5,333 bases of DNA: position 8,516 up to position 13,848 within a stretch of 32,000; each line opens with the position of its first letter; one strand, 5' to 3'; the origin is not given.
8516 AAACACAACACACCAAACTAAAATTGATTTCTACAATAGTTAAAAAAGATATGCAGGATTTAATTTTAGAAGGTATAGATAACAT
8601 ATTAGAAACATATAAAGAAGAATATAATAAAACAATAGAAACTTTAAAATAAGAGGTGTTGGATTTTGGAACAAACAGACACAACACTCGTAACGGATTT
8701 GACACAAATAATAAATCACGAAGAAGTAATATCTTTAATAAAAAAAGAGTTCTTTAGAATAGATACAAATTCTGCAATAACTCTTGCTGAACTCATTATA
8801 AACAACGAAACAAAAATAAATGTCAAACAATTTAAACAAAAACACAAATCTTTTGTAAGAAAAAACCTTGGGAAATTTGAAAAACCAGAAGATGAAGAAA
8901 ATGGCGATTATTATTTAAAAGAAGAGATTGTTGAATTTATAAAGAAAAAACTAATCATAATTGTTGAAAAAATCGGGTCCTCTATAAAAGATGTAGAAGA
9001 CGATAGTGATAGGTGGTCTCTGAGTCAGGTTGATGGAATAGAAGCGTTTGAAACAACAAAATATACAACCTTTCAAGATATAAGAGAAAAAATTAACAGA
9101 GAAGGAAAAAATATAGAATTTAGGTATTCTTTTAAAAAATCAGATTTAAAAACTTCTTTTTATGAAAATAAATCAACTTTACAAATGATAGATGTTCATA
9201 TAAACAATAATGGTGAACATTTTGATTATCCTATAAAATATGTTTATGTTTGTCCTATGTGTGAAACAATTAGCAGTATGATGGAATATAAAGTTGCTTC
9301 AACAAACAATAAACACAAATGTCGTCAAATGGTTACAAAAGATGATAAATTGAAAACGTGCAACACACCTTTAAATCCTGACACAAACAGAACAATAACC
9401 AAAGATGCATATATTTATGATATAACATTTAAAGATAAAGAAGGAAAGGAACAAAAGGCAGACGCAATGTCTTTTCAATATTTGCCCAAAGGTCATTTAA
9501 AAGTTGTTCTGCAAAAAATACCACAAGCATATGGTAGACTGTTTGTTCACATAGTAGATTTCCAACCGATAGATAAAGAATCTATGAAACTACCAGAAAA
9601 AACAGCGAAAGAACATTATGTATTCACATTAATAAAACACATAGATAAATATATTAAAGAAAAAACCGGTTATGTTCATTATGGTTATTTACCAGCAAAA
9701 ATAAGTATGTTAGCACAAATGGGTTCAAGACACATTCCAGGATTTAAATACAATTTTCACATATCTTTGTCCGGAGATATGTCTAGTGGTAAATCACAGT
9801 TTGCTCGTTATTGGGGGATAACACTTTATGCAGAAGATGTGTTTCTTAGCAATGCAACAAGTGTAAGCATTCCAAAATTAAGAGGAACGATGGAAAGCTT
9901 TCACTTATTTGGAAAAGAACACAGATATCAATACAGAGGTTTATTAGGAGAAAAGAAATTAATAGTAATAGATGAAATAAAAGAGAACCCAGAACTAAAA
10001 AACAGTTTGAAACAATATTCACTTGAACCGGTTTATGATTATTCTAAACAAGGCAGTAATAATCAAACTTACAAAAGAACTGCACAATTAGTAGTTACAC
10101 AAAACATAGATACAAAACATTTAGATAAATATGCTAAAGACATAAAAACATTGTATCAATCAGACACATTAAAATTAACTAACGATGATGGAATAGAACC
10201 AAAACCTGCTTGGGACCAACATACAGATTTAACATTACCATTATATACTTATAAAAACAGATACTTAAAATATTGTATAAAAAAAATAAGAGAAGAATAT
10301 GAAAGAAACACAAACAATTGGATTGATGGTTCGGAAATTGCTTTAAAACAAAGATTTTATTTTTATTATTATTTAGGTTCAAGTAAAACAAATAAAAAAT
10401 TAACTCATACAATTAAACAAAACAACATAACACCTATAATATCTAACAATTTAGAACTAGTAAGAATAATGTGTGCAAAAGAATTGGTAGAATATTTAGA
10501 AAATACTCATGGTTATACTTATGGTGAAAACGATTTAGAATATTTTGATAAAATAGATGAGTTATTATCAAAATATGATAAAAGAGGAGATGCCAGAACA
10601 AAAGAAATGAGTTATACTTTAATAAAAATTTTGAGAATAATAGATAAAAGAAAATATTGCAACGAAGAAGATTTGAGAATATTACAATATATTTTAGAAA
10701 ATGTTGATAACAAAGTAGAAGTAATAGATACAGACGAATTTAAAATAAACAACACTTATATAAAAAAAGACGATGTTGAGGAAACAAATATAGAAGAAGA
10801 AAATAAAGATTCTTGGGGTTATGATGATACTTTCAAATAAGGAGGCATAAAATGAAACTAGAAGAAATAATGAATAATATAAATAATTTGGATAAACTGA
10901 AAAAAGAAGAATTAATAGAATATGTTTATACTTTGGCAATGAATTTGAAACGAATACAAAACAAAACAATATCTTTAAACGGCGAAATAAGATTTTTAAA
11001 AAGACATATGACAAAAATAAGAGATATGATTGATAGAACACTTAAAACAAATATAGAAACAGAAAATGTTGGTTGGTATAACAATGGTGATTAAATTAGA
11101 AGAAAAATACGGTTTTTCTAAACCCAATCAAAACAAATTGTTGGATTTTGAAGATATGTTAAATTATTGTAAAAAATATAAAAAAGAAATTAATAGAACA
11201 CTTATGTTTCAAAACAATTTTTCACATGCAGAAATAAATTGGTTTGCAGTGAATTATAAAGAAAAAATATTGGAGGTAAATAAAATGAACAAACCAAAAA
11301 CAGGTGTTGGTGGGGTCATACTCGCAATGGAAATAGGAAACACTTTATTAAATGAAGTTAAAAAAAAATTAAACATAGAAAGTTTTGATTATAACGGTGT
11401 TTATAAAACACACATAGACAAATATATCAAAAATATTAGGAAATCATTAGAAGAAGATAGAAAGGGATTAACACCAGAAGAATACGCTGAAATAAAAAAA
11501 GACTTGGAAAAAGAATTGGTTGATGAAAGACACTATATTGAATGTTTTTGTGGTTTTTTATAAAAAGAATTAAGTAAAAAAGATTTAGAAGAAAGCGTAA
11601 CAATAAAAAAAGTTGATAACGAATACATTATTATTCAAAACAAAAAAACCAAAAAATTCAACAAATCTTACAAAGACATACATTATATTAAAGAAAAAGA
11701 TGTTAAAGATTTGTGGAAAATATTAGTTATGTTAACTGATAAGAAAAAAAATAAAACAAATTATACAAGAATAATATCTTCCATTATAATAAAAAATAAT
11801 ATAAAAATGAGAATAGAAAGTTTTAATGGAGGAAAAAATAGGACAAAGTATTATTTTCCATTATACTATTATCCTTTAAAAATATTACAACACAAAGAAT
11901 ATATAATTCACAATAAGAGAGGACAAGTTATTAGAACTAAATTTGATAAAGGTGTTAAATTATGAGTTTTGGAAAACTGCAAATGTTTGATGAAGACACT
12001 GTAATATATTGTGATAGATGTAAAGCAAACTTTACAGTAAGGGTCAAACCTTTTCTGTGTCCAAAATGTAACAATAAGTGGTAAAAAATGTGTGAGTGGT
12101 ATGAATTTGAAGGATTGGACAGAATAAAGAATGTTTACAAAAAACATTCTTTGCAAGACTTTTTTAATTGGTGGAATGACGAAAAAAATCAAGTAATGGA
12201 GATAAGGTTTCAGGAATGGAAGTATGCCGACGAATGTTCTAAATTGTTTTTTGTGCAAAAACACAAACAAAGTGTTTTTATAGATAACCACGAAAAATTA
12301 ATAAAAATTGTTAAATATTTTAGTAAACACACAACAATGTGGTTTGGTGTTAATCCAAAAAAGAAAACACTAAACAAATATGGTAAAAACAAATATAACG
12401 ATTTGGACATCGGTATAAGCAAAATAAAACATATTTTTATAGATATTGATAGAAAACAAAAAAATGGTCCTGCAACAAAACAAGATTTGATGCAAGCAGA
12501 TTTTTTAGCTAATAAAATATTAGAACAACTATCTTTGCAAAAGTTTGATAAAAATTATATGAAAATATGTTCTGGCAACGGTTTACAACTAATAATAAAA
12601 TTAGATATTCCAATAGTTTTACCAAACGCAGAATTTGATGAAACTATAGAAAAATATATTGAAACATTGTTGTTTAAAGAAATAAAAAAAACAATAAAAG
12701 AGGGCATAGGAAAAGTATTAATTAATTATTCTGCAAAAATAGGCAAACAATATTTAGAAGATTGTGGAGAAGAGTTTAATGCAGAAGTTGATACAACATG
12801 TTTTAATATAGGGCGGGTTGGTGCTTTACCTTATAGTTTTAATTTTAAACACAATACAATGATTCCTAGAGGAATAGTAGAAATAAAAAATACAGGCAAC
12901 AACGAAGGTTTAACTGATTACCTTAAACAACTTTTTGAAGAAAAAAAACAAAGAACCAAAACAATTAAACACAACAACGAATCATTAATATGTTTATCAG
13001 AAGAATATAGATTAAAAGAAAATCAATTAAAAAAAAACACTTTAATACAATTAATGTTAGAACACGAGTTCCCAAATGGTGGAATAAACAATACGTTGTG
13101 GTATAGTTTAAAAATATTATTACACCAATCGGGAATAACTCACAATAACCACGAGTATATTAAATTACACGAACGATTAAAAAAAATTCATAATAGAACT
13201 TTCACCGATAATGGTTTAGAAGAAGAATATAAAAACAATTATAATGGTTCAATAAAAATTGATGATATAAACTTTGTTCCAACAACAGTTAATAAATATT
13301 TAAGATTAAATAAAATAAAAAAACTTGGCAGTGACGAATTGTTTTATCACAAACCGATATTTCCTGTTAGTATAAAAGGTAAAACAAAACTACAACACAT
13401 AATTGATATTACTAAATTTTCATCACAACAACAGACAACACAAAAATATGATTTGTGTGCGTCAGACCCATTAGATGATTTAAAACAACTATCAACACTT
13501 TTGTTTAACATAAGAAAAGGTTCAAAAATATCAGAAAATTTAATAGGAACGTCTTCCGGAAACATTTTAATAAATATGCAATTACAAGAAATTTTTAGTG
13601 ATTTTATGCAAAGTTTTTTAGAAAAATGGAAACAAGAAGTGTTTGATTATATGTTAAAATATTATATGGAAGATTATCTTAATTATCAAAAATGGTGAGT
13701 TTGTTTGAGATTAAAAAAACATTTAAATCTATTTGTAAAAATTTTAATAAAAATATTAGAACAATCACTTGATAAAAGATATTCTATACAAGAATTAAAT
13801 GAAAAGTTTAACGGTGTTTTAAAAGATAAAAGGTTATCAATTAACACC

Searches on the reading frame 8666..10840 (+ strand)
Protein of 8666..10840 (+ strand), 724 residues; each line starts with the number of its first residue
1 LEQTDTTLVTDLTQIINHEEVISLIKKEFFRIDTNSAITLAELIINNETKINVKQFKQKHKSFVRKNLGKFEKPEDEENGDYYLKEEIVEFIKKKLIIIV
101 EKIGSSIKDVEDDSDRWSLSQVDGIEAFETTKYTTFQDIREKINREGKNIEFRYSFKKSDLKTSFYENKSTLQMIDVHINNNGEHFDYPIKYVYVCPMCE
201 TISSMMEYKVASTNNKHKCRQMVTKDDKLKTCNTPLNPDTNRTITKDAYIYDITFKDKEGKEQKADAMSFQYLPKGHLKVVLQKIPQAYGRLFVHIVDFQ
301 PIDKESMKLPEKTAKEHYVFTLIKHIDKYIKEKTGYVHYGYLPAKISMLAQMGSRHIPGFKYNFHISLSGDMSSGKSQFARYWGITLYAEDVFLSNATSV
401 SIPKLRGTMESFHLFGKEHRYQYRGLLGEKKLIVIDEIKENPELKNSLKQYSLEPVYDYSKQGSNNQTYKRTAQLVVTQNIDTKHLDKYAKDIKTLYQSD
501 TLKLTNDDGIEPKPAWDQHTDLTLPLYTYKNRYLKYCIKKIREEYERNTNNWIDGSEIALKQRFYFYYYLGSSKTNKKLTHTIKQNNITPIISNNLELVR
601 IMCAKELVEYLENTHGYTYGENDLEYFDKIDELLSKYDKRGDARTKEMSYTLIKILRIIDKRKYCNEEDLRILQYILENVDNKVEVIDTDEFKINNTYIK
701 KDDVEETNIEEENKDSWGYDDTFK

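Call 11: search_protein_families(library=phrogs, proteins=[window:8666-10840:+], max_evalue=0.001)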
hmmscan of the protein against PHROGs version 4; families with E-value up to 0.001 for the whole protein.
window:8666-10840:+ (724 aa): 0 families

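Call 12: search_protein_families(library=pfam, proteins=[window:8666-10840:+], max_evalue=0.001)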
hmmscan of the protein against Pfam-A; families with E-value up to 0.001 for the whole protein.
window:8666-10840:+ (724 aa): 0 families

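Call 52: search_dna_similar(query=window:8666-10840:+, collection=phages, mode=protein, max_evalue=0.001, max_rows=12)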
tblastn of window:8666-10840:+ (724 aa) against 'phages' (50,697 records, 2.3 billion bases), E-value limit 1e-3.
No match.

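Call 59: search_protein_families(library=pfam, proteins=[window:8666-10840:+], max_evalue=1)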
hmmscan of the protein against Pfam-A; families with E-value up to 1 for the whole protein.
window:8666-10840:+ (724 aa): 3 families
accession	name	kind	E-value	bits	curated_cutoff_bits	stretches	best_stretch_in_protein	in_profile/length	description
PF13173.12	AAA_14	-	0.0024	18.3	27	1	369-474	8-108/129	AAA domain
PF19263.5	DUF5906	-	0.0031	18.6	27.6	1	369-482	2-103/114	Family of unknown function (DUF5906)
PF25018.1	HEAT_IPO9_c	-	0.0091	15.9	27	1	549-657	122-235/264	Importin-9 central HEAT repeats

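Call 60: search_protein_families(library=phrogs, proteins=[window:8666-10840:+], max_evalue=1)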
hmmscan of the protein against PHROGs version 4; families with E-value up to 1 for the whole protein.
window:8666-10840:+ (724 aa): 2 families
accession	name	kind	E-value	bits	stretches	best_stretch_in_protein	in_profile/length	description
phrog_8771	-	unknown function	0.1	13.5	1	42-81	95-134/142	-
phrog_16437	-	unknown function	0.14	13.5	1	608-647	17-56/80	-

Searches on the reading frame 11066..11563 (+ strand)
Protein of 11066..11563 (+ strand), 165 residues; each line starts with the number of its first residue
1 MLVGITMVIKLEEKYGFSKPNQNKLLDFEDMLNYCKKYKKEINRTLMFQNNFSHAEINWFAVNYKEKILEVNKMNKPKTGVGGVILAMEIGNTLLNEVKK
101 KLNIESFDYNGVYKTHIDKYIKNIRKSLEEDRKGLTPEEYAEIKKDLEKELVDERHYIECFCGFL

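Call 39: search_protein_families(library=pfam, proteins=[window:11066-11563:+], max_evalue=0.01)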
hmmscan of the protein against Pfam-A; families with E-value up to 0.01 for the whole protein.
window:11066-11563:+ (165 aa): 1 family
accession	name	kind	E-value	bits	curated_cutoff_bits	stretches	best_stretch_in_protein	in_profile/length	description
PF00838.24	TCTP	-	0.0031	18.3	24.3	1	100-149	72-116/164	Translationally controlled tumour protein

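Call 40: search_protein_families(library=phrogs, proteins=[window:11066-11563:+], max_evalue=0.01)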
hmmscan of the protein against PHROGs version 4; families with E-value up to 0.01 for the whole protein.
window:11066-11563:+ (165 aa): 1 family
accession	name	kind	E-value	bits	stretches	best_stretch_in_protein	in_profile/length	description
phrog_27480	-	unknown function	0.0082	17.3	0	22-41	9-28/54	-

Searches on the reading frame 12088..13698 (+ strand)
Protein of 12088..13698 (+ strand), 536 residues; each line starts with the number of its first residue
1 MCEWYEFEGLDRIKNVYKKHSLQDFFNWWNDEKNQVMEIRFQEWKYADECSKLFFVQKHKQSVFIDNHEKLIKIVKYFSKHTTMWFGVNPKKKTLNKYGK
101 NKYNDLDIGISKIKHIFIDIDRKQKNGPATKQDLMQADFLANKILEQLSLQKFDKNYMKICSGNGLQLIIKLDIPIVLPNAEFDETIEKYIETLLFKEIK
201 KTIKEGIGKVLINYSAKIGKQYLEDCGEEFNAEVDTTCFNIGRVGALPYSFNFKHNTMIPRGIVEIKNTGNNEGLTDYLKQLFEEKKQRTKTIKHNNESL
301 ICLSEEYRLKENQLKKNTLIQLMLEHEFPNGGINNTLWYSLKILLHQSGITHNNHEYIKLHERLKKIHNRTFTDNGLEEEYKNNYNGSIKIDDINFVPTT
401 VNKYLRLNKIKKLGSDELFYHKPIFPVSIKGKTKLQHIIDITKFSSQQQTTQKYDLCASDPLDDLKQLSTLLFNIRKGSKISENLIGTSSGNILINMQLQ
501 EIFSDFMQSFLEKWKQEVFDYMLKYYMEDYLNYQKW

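Call 11: search_protein_families(library=phrogs, proteins=[window:12088-13698:+], max_evalue=0.001)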
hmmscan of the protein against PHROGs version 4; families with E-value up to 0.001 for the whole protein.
window:12088-13698:+ (536 aa): 0 families

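Call 12: search_protein_families(library=pfam, proteins=[window:12088-13698:+], max_evalue=0.001)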
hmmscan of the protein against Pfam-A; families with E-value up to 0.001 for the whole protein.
window:12088-13698:+ (536 aa): 0 families

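Call 53: search_dna_similar(query=window:12088-13698:+, collection=phages, mode=protein, max_evalue=0.001, max_rows=12)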
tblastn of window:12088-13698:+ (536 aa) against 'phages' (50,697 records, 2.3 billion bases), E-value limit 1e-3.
No match.

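Call 55: find_homologous_proteins(query=window:12088-13698:+, max_evalue=0.00001)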
Query window:12088-13698:+ (536 aa): 116 proteins with E <= 0.00001 among 8000 candidates.
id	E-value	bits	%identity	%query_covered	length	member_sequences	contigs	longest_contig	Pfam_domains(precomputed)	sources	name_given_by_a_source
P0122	0.0e+0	1201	99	100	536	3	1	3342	-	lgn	-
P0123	1.5e-167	577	52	99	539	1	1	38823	-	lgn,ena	-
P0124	5.5e-158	545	47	100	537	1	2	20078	-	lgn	-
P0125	1.7e-157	544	48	100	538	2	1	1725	-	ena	-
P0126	7.1e-156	538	48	100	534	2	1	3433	-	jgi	jgi:hypothetical protein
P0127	1.1e-154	534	48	100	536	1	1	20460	-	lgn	-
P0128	2.3e-153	530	49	100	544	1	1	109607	-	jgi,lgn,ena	-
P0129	1.7e-150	521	48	100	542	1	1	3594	-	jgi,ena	-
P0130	1.8e-150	520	48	100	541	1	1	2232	-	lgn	-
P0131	1.1e-149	518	46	100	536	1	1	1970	-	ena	-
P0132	5.1e-149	516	45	100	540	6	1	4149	-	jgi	-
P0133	1.2e-148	514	47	99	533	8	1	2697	-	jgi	jgi:hypothetical protein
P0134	3.3e-148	513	46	100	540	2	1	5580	-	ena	-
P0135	8.2e-146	505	46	100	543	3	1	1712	-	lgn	-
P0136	8.4e-146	505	47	99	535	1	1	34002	-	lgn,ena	-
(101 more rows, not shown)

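Call 57: find_encoding_contigs(protein=P0123, flank=10000, max_places=3)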
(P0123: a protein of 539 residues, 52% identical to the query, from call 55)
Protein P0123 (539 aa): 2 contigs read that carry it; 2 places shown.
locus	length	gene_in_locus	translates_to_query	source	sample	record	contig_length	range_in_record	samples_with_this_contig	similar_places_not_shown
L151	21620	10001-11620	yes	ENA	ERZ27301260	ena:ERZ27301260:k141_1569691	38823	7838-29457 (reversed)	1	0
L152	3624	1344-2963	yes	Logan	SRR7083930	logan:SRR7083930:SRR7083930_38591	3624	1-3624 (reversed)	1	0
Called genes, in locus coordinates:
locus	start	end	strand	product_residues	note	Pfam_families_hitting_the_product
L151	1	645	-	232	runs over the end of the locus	-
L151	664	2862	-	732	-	PF12705:PDDEXK_1, PF00270:DEAD, PF04851:ResIII, PF18766:SWI2_SNF2 (weak), PF00271:Helicase_C, PF16203:ERCC3_RAD25_C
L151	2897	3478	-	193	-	-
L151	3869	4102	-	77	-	-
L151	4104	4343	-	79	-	-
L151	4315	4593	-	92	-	-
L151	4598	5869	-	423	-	PF04851:ResIII, PF16203:ERCC3_RAD25_C, PF00271:Helicase_C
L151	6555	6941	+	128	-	-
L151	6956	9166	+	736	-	-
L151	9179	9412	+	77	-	-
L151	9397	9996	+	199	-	-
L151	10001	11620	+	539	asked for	-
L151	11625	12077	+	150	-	PF01936:NYN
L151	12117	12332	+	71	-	-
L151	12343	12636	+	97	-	-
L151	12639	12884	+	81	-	-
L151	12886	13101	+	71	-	-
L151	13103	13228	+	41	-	-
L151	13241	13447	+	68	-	-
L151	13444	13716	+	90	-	-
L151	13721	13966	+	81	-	-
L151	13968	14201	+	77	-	-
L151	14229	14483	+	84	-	-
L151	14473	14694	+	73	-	-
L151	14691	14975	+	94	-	-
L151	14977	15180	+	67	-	-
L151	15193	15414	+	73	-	-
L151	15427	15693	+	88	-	-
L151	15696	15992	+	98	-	-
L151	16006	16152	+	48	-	-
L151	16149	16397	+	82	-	-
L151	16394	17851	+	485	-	-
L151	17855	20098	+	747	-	-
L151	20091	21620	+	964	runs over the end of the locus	-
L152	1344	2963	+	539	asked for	-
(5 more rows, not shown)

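Call 59: search_protein_families(library=pfam, proteins=[window:12088-13698:+], max_evalue=1)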
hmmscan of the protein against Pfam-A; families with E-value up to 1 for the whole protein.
window:12088-13698:+ (536 aa): 0 families

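Call 60: search_protein_families(library=phrogs, proteins=[window:12088-13698:+], max_evalue=1)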
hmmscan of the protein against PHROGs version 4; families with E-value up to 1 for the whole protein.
window:12088-13698:+ (536 aa): 2 families
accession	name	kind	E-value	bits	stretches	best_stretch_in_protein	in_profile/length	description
phrog_20342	-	unknown function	0.03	15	1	70-128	63-117/178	-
phrog_31479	-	unknown function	0.29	12.3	0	17-41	27-51/57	-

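Call 61: find_related_loci(query=A3, collection=viral_contigs, flank=10000)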
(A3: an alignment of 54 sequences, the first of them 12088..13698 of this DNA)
Query A3 (536 aa) in viral_contigs; peptide patterns used: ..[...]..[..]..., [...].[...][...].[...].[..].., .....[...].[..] (x = any residue, [..] = any of these).
197 stretches matched a pattern; 3 encode a relative of the query (tblastn E <= 1e-3); 3 distinct loci.
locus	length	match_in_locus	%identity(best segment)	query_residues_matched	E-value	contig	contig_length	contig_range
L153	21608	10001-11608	46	1-536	2e-161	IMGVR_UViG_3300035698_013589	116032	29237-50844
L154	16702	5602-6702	40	3-368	9e-82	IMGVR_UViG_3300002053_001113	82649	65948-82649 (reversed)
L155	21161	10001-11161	34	3-413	1e-63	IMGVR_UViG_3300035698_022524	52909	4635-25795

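Call 79: search_protein_families(library=pfam, alignment_id=A5, max_evalue=0.0001)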
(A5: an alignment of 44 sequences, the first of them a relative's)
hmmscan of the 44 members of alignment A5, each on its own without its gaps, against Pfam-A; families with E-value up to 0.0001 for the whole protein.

A. member 1, L153:621-1940:- (439 aa): 5 families
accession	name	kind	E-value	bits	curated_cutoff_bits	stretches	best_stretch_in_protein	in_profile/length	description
PF00271.37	Helicase_C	-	9.3e-20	71.4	23.5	1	283-390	2-109/110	Helicase conserved C-terminal domain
PF04851.21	ResIII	-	2.1e-17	63.9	22.5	1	45-185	5-164/164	Type III restriction enzyme, res subunit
PF16203.11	ERCC3_RAD25_C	-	5.1e-10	39.5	27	1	266-402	37-168/248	ERCC3/RAD25/XPB C-terminal helicase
PF00270.35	DEAD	-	8.5e-08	32.5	26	1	53-184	9-161/167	DEAD/DEAH box helicase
PF00176.29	SNF2-rel_dom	-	3.8e-05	23.4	24.9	0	62-130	20-91/290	SNF2-related domain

B. families by the number of members that match (of 44 scanned): 25 families
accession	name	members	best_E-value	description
PF04851.21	ResIII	4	5.3e-26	Type III restriction enzyme, res subunit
PF00271.37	Helicase_C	4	9.3e-20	Helicase conserved C-terminal domain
PF00270.35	DEAD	4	2.4e-11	DEAD/DEAH box helicase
PF12705.13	PDDEXK_1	3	2.6e-23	PD-(D/E)XK nuclease superfamily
PF16203.11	ERCC3_RAD25_C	3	5.1e-10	ERCC3/RAD25/XPB C-terminal helicase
PF00004.35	AAA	2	2e-18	ATPase family associated with various cellular activities (AAA)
PF01936.24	NYN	2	2.6e-16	NYN domain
PF13177.12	DNA_pol3_delta2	2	1.3e-09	DNA polymerase III, delta subunit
PF18766.7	SWI2_SNF2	2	1.2e-06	SWI2/SNF2 ATPase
PF00145.23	DNA_methylase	1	1.6e-78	C-5 cytosine-specific DNA methylase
PF03167.25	UDG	1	8.4e-38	Uracil DNA glycosylase superfamily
PF01242.24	PTPS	1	5e-29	6-pyruvoyl tetrahydropterin synthase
PF07883.17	Cupin_2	1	6.7e-16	Cupin domain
PF00136.26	DNA_pol_B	1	4.4e-14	DNA polymerase family B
PF01555.25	N6_N4_Mtase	1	6.6e-13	DNA methylase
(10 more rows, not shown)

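Call 80: search_protein_families(library=phrogs, alignment_id=A5, max_evalue=0.0001)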
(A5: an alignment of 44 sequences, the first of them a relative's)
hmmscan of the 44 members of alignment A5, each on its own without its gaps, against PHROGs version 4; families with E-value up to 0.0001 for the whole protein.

A. member 1, L153:621-1940:- (439 aa): 7 families
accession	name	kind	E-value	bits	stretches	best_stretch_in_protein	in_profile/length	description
phrog_16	-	DNA, RNA and nucleotide metabolism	5.2e-48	165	1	39-405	268-599/986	DNA helicase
phrog_62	-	DNA, RNA and nucleotide metabolism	1.3e-27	96.8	2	31-182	685-848/1881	DNA helicase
phrog_9690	-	DNA, RNA and nucleotide metabolism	2.9e-17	63.6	1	149-407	41-271/306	DNA helicase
phrog_27849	-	unknown function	3.3e-06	26.5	0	311-408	461-562/664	-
phrog_16694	-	unknown function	2.2e-05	23.6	0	41-104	272-339/1010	-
phrog_6819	-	DNA, RNA and nucleotide metabolism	3.1e-05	23.6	0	45-101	22-73/645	Holliday junction branch migration helicase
phrog_2488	-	DNA, RNA and nucleotide metabolism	4.2e-05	23.5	0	49-100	29-82/579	DNA helicase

B. families by the number of members that match (of 44 scanned): 51 families (the first 25 are shown)
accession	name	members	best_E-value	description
phrog_16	-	4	4.5e-79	DNA helicase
phrog_9690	-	4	1.6e-52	DNA helicase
phrog_69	-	3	6.2e-18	exonuclease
phrog_1218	-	3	1.1e-12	exonuclease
phrog_168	-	2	1.1e-61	clamp loader of DNA polymerase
phrog_5846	-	2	1.4e-31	clamp loader of DNA polymerase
phrog_62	-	2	1.3e-27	DNA helicase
phrog_11838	-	2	3.9e-27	clamp loader of DNA polymerase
phrog_16259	-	2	1.5e-21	DNA helicase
phrog_14619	-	2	1.5e-11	DNA helicase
phrog_17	-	2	4.8e-09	DNA polymerase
phrog_4301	-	2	1.4e-08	-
phrog_6819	-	2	1.2e-06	Holliday junction branch migration helicase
phrog_16694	-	2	2.2e-05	-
phrog_12517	-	1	1.2e-96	-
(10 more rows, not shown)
